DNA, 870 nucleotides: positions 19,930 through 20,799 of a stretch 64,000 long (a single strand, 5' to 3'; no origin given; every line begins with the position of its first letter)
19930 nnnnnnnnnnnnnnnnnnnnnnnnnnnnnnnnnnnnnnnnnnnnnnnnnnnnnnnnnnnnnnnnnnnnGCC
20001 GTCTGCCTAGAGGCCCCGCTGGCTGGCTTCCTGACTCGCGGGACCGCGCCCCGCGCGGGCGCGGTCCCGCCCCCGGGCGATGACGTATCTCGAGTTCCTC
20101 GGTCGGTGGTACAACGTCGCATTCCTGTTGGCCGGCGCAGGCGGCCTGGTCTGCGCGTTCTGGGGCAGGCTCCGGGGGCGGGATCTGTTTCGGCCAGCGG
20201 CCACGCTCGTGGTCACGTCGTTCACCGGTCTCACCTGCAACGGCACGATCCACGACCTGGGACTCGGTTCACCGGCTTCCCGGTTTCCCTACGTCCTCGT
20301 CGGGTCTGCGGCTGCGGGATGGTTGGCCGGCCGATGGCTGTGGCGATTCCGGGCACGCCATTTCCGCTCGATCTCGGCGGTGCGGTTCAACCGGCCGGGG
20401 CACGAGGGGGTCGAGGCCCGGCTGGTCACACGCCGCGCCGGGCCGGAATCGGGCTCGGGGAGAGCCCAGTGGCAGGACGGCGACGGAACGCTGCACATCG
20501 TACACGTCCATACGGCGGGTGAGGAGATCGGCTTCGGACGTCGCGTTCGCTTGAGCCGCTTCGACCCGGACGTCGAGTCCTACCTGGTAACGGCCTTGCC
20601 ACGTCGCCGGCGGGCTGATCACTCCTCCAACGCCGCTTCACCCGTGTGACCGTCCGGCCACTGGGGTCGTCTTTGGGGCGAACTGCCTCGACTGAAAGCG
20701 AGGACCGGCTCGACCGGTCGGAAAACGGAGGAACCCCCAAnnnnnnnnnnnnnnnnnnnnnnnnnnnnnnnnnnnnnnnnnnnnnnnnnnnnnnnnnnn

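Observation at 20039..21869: Terminator-flanked two-gene module: NfeD/YqiJ-like membrane protein plus a 351-aa all-helical lipoprotein, with no SPFH partner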

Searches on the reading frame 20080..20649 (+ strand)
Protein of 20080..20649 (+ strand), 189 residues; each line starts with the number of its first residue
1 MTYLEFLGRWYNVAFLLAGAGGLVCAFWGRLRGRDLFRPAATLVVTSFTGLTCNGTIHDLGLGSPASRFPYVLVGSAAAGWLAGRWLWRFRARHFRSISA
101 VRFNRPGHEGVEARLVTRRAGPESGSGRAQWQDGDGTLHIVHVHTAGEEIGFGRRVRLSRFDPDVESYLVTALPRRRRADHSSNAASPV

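Call 3: search_protein_families(library=pfam, proteins=[window:20080-20649:+], max_evalue=1)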
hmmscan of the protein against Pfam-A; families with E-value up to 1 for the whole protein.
window:20080-20649:+ (189 aa): 1 family
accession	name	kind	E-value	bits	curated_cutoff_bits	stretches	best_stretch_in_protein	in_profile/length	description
PF20171.3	OpcA_G6PD_C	-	0.17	12.7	27.7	1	78-152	49-103/135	Glucose-6-phosphate dehydrogenase subunit C-terminal domain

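Call 4: search_protein_families(library=ncbifam, proteins=[window:20080-20649:+], max_evalue=1)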
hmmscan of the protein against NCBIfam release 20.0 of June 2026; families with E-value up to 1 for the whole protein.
window:20080-20649:+ (189 aa): 0 families

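Call 7: find_homologous_proteins(query=window:20080-20649:+)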
Query window:20080-20649:+ (189 aa): 54 proteins with E <= 0.001 among 969 candidates.
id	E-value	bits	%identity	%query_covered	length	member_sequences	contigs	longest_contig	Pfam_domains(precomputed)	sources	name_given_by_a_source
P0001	3.4e-123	427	100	100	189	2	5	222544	-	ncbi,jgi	jgi:hypothetical protein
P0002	3.9e-92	325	83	89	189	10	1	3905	-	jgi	jgi:hypothetical protein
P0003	1.5e-91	324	79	99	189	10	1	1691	-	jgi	-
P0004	2.3e-90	320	78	100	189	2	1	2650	-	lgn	-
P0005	8.4e-90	318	79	92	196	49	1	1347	-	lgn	-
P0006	1.3e-89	317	78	97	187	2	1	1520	-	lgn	-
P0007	2.0e-89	317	80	92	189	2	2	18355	-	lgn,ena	-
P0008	3.6e-89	316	80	90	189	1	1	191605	-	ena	-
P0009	3.7e-89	316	76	98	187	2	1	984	-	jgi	jgi:hypothetical protein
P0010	4.0e-89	316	79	97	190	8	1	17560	-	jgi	-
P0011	1.5e-88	314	77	99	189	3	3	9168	-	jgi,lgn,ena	-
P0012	3.8e-88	312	78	99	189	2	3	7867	-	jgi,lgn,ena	-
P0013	1.2e-87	311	77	96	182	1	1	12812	-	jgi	-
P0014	5.0e-87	309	80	94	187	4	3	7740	-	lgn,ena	-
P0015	2.2e-86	307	76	92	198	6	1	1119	-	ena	-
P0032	2.4e-66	241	63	94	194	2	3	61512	-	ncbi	-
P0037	8.6e-64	233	59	100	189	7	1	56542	-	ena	-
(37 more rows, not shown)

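Call 15: find_encoding_contigs(protein=P0032, flank=6000, max_places=3)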
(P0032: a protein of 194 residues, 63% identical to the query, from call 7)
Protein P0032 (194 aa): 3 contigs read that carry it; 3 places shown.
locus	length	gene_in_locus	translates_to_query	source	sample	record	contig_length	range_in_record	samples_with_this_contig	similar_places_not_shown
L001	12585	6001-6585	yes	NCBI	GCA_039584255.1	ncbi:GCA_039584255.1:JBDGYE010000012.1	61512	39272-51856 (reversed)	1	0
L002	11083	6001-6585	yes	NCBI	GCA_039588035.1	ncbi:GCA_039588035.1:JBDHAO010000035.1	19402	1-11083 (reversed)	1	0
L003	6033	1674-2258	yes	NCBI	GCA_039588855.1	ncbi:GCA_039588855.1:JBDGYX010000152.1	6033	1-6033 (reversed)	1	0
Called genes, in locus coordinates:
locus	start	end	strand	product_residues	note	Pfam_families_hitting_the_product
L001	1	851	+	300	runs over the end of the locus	PF25145:NfeD1b_N (weak), PF01343:Peptidase_S49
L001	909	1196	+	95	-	PF00216:Bac_DNA_binding, PF18291:HU-HIG (weak)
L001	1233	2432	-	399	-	PF00155:Aminotran_1_2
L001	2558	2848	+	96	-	-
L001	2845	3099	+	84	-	PF02597:ThiS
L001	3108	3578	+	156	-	PF02391:MoaE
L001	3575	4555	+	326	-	PF04055:Radical_SAM, PF06463:Mob_synth_C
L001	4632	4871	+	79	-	-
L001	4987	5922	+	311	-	PF00056:Ldh_1_N, PF02866:Ldh_1_C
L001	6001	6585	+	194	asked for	-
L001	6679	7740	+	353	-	-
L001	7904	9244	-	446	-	PF13487:HD_5, PF01966:HD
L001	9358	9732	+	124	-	PF04241:DUF423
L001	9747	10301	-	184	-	PF22769:DCD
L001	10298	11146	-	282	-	PF12146:Hydrolase_4, PF00561:Abhydrolase_1, PF12697:Abhydrolase_6, PF06821:Ser_hydrolase (faint)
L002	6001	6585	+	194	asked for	-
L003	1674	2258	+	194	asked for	-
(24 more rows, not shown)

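Call 16: find_encoding_contigs(protein=P0037, flank=6000, max_places=3)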
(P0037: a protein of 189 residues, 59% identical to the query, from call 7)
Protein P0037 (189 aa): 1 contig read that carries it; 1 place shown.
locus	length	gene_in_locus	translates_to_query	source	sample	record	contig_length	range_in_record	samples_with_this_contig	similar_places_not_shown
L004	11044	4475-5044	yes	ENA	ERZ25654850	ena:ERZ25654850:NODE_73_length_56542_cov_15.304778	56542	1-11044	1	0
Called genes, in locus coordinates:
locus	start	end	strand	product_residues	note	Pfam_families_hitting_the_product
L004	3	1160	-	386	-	?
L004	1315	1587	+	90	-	-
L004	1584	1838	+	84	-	PF02597:ThiS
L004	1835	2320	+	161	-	PF02391:MoaE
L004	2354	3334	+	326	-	PF04055:Radical_SAM, PF06463:Mob_synth_C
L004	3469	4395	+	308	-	PF00056:Ldh_1_N, PF02866:Ldh_1_C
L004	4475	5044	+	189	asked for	-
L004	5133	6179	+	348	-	-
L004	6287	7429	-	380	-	PF01966:HD, PF13487:HD_5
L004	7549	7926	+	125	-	PF04241:DUF423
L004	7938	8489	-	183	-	PF22769:DCD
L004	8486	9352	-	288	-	PF12146:Hydrolase_4 (weak), PF00561:Abhydrolase_1, PF12697:Abhydrolase_6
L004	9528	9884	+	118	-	PF00507:Oxidored_q4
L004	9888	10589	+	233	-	PF01058:Oxidored_q6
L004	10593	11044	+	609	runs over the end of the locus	PF00329:Complex1_30kDa, PF00346:Complex1_49kDa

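Call 22: predict_structure(alignment_id=A1)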
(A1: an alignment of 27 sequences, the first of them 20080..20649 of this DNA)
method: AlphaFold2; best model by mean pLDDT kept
length: 189 residues; sequences in the alignment: 27
mean_pLDDT: 91.5   pTM: 0.67
mean pLDDT of the five models: 91.5, 90.4, 89.9, 88.2, 88.1
residues with pLDDT >= 90: 151; 70-90: 25; 50-70: 8; < 50: 5
segments of 3 or more residues with pLDDT < 50: 184-186
pLDDT, mean of each block of 10 residues (from residue 1): 93 97 96 93 98 95 92 98 95 84 93 97 96 92 96 96 96 76 50
secondary structure, 60 per line:
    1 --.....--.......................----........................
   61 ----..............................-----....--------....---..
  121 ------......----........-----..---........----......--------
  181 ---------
elements in order: H3-7 H10-32 H37-60 H65-94 E100-103 E112-115 E127-132 E137-144 E155-162 E167-172

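Call 28: search_protein_representatives(alignment_id=A1)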
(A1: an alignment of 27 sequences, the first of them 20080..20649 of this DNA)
Query: 27 sequences, 187 profile positions. Proteins with E-value up to 0.001 (for the whole library): 39; up to 1e-10: 20; up to 1e-30: 16. The best 39 are listed.
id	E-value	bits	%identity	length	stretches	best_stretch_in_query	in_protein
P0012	5.0e-91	319.9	-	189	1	1-184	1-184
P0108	7.5e-65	234.6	-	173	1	1-171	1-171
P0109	2.1e-63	229.9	-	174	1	1-172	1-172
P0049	1.8e-61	223.6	-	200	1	1-131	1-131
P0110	6.2e-52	192.5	-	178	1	1-173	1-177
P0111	1.0e-49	185.2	-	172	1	1-172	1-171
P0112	1.8e-49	184.5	-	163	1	1-162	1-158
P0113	6.5e-44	166.3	-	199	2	36-171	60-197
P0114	3.1e-43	164.1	-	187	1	1-171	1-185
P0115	2.1e-42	161.4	-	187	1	1-118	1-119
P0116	2.8e-41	157.7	-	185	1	1-172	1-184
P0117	6.9e-40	153.2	-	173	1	1-171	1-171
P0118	1.1e-38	149.3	-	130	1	46-172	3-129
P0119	1.3e-38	149.0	-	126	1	48-172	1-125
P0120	1.2e-34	136.1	-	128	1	47-171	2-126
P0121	3.0e-33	131.6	-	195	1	1-174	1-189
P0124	1.2e-24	103.5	-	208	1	1-173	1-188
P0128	8.3e-07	45.3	-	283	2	68-178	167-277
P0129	1.2e-06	44.8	-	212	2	40-175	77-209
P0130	6.7e-06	42.4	-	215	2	40-174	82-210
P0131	6.9e-06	42.4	-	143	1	47-178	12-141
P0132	1.1e-05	41.7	-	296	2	43-172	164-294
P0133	5.9e-05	39.3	-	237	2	44-179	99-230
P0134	6.3e-05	39.2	-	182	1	59-173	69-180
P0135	7.9e-05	38.9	-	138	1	70-170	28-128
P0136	1.3e-04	38.2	-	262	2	36-173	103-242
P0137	1.4e-04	38.1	-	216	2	69-172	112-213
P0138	1.6e-04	37.9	-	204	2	43-172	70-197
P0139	2.7e-04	37.2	-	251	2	55-175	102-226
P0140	2.8e-04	37.1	-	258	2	44-171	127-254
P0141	2.9e-04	37.1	-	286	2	45-174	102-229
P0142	4.2e-04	36.5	-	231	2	47-174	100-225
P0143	4.9e-04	36.3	-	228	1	44-169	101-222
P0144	5.2e-04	36.2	-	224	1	38-172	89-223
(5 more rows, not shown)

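Call 29: search_protein_families(library=pfam, proteins=[P0128, P0129, P0130, P0131, P0132, P0133, P0134, P0135, P0136, P0137], max_evalue=0.1)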
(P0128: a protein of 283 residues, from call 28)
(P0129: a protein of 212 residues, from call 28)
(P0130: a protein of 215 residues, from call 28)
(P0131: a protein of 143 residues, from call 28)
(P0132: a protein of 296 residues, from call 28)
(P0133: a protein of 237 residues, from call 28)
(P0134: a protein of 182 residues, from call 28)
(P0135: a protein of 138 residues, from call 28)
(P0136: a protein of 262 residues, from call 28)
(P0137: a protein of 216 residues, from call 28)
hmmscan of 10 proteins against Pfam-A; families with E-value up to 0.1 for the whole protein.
P0128 (283 aa): 1 family
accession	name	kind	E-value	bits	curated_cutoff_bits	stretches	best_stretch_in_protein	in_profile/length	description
PF21001.2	YqiJ_N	-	6e-09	36.6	23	1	12-150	1-90/116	Inner membrane protein YqiJ, N-terminal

P0129 (212 aa): 4 families
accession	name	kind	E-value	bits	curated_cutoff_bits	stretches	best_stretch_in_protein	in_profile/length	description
PF21001.2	YqiJ_N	-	4e-10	40.3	23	1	12-115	1-112/116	Inner membrane protein YqiJ, N-terminal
PF07290.17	YqiJ_OB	-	0.011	16.2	25.4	1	144-177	2-36/64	Inner membrane protein YqiJ, OB-fold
PF01957.25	NfeD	-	0.031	14.9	29.1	1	142-190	2-43/57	NfeD-like C-terminal, partner-binding domain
PF14163.11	SieB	-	0.064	13.3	26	1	73-125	3-55/147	Super-infection exclusion protein B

P0130 (215 aa): 1 family
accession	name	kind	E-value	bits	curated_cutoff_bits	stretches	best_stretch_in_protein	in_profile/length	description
PF21001.2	YqiJ_N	-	1.5e-11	44.9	23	1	10-116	1-107/116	Inner membrane protein YqiJ, N-terminal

P0131 (143 aa): 4 families
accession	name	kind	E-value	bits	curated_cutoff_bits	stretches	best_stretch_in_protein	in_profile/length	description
PF07290.17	YqiJ_OB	-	0.0026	18.2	25.4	1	72-104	2-35/64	Inner membrane protein YqiJ, OB-fold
PF01957.25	NfeD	-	0.0053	17.4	29.1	1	70-97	2-27/57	NfeD-like C-terminal, partner-binding domain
PF21001.2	YqiJ_N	-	0.0093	16.6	23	1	1-37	69-105/116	Inner membrane protein YqiJ, N-terminal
PF23920.1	DUF7259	-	0.04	14.2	27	1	63-92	36-65/77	Domain of unknown function (DUF7259)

P0132 (296 aa): 1 family
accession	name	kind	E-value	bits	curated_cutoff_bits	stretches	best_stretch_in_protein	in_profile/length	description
PF21001.2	YqiJ_N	-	0.053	14.1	23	0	38-182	3-94/116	Inner membrane protein YqiJ, N-terminal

P0133 (237 aa): 1 family
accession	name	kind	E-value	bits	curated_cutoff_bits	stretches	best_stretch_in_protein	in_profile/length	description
PF21001.2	YqiJ_N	-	1.5e-06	28.9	23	1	25-130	10-108/116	Inner membrane protein YqiJ, N-terminal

P0134 (182 aa): 1 family
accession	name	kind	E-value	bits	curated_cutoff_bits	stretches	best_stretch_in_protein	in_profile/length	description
PF07290.17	YqiJ_OB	-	0.0023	18.3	25.4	1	118-169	2-57/64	Inner membrane protein YqiJ, OB-fold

P0135 (138 aa): 0 families

P0136 (262 aa): 2 families
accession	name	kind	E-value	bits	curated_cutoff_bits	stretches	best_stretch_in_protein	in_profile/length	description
PF21001.2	YqiJ_N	-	0.00012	22.7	23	1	70-146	35-112/116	Inner membrane protein YqiJ, N-terminal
PF13861.12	FLgD_tudor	-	0.074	13.7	26.9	1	27-94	3-18/58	FlgD Tudor-like domain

P0137 (216 aa): 2 families
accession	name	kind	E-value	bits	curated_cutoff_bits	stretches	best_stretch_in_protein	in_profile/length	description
PF21001.2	YqiJ_N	-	2.6e-08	34.5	23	1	8-108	9-96/116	Inner membrane protein YqiJ, N-terminal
PF01957.25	NfeD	-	0.0043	17.7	29.1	1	151-203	3-49/57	NfeD-like C-terminal, partner-binding domain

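Call 30: search_protein_families(library=pfam, proteins=[P0138, P0139, P0140, P0141, P0142, P0143, P0144, P0121, P0124, P0116], max_evalue=0.1)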
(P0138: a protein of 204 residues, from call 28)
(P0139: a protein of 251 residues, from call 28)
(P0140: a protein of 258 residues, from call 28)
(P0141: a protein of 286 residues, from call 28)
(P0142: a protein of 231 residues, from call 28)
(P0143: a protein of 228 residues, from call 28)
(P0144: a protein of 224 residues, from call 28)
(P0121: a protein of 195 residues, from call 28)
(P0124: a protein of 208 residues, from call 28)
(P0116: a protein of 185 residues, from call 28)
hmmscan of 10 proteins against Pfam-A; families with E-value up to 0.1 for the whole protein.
P0138 (204 aa): 2 families
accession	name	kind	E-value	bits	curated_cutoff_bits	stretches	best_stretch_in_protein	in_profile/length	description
PF21001.2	YqiJ_N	-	1.7e-09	38.3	23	1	11-107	11-113/116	Inner membrane protein YqiJ, N-terminal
PF07290.17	YqiJ_OB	-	3.2e-05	24.3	25.4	1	135-186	3-56/64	Inner membrane protein YqiJ, OB-fold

P0139 (251 aa): 1 family
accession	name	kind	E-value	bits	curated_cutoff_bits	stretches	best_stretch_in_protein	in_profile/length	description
PF21001.2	YqiJ_N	-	0.0045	17.6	23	1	50-126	28-107/116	Inner membrane protein YqiJ, N-terminal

P0140 (258 aa): 2 families
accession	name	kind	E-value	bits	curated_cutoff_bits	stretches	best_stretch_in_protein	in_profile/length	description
PF21001.2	YqiJ_N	-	8.6e-09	36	23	1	16-156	1-106/116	Inner membrane protein YqiJ, N-terminal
PF22807.2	TrAA12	-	0.042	12.6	30.9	1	41-105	383-446/463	TrAA12-like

P0141 (286 aa): 3 families
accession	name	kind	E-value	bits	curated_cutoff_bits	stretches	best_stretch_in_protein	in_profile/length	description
PF21001.2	YqiJ_N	-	2.2e-10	41.2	23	1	16-140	2-115/116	Inner membrane protein YqiJ, N-terminal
PF20599.3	DUF6796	-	0.0017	18.5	26.9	1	73-153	126-204/225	Family of unknown function (DUF6796)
PF07290.17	YqiJ_OB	-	0.004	17.6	25.4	1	164-218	2-58/64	Inner membrane protein YqiJ, OB-fold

P0142 (231 aa): 1 family
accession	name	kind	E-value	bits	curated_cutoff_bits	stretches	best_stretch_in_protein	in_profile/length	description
PF21001.2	YqiJ_N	-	8.4e-09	36.1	23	1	11-136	11-113/116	Inner membrane protein YqiJ, N-terminal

P0143 (228 aa): 2 families
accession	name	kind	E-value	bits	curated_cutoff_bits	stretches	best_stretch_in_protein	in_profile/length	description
PF21001.2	YqiJ_N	-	2.6e-10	41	23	1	11-138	1-113/116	Inner membrane protein YqiJ, N-terminal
PF07290.17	YqiJ_OB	-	0.00077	19.9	25.4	1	164-214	2-56/64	Inner membrane protein YqiJ, OB-fold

P0144 (224 aa): 2 families
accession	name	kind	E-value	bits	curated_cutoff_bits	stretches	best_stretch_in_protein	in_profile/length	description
PF21001.2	YqiJ_N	-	4.2e-16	59.6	23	1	13-130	1-112/116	Inner membrane protein YqiJ, N-terminal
PF07290.17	YqiJ_OB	-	0.036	14.6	25.4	1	158-211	1-55/64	Inner membrane protein YqiJ, OB-fold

P0121 (195 aa): 0 families

P0124 (208 aa): 1 family
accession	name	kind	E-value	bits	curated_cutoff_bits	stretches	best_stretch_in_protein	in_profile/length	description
PF21001.2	YqiJ_N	-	0.033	14.8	23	1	37-75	55-93/116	Inner membrane protein YqiJ, N-terminal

P0116 (185 aa): 0 families

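Call 46: find_encoding_contigs(protein=P0124, flank=5000, max_places=2)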
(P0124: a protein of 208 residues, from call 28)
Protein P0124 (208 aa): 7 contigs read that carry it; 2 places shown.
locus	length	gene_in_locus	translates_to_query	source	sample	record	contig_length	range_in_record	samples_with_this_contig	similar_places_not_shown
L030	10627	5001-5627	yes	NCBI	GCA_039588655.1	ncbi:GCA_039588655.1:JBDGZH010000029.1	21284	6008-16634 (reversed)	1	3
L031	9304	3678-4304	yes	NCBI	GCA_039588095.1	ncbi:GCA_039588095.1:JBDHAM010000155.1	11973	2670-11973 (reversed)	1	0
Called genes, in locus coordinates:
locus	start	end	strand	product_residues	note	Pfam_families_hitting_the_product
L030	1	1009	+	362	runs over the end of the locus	PF00988:CPSase_sm_chain, PF00117:GATase, PF07722:Peptidase_C26 (weak)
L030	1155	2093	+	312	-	PF00574:CLP_protease (faint), PF01343:Peptidase_S49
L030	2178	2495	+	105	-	PF00216:Bac_DNA_binding, PF18291:HU-HIG (weak)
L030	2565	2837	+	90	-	-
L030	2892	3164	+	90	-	PF02597:ThiS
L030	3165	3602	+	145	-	PF02391:MoaE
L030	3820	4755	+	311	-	PF00056:Ldh_1_N, PF03721:UDPG_MGDP_dh_N (weak), PF02866:Ldh_1_C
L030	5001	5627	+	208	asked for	-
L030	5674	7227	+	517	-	PF04389:Peptidase_M28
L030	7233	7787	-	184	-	PF22769:DCD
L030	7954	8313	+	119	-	PF00507:Oxidored_q4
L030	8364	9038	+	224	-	PF01058:Oxidored_q6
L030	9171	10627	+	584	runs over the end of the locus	PF00329:Complex1_30kDa, PF00346:Complex1_49kDa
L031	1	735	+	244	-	?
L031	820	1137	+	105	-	PF00216:Bac_DNA_binding, PF18291:HU-HIG (weak)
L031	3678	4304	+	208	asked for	-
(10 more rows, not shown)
